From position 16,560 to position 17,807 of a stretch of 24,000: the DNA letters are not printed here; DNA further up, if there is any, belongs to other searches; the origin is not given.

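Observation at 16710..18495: AT-rich two-gene wHTH + HEPN (RNPDSH) cassette directly downstream of the Lhr helicase: candidate uncharacterised defence or toxin module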

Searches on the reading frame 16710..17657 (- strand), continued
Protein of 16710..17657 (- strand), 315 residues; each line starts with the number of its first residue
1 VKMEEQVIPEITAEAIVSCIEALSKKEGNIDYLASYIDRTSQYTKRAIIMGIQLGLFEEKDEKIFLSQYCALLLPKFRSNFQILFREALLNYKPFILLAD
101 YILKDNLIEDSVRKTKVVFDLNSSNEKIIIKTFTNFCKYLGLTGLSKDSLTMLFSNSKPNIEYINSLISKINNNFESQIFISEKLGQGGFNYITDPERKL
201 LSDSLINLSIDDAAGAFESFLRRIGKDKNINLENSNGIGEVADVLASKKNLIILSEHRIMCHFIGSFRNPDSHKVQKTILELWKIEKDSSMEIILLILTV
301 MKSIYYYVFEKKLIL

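Call 94: fold_search(model_id=the predicted structure, library=viral)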
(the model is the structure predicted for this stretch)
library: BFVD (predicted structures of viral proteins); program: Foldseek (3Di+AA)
matches with E <= 10: 503; with E <= 0.001: 0
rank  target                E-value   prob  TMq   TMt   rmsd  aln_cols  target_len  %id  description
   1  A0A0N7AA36            4.7e-02  1.00  0.20  0.43  11.4       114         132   14  (no name in the UniProt tables at hand)
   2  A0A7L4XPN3            7.3e-02  1.00  0.20  0.58   9.7        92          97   13  (no name in the UniProt tables at hand)
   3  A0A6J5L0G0            7.3e-02  0.95  0.17  0.34  17.4       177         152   15  Uncharacterized protein [uncultured Caudovirales phage]
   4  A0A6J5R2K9            2.4e-01  0.33  0.18  0.21  24.2       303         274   14  Uncharacterized protein [uncultured Caudovirales phage]
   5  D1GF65                2.9e-01  0.92  0.19  0.30  11.7       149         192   15  Uncharacterized protein [Sulfolobus spindle-shaped virus 7]
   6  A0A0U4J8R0            3.0e-01  1.00  0.17  0.58   1.8        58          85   17  (no name in the UniProt tables at hand)
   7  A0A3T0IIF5            3.0e-01  0.89  0.17  0.33  11.9       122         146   13  Uncharacterized protein [Vibrio virus vB_VspP_SBP1]
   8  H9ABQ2                3.3e-01  1.00  0.20  0.45   5.7        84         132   13  ORF1 [Halogeometricum pleomorphic virus 1]
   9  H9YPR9                3.8e-01  1.00  0.19  0.71   6.8        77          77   12  (no name in the UniProt tables at hand)
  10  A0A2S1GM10            4.1e-01  0.99  0.20  0.30  15.9       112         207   15  Transcription factor MotA, activation domain [Erwinia phage Cronus]
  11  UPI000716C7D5         4.3e-01  1.00  0.18  0.56   8.1        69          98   12  (no name look-up for this kind of identifier)
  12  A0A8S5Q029            4.3e-01  0.85  0.17  0.17  14.9       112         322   19  Transcriptional regulator [Siphoviridae sp. ctMOb8]
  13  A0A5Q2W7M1            4.3e-01  0.44  0.18  0.20  15.6       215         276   14  (no name in the UniProt tables at hand)
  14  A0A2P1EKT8            4.3e-01  0.21  0.13  0.17  15.8       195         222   14  Uncharacterized protein [Moumouvirus australiensis]
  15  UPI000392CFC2         4.7e-01  1.00  0.18  0.77   6.0        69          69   13  (no name look-up for this kind of identifier)
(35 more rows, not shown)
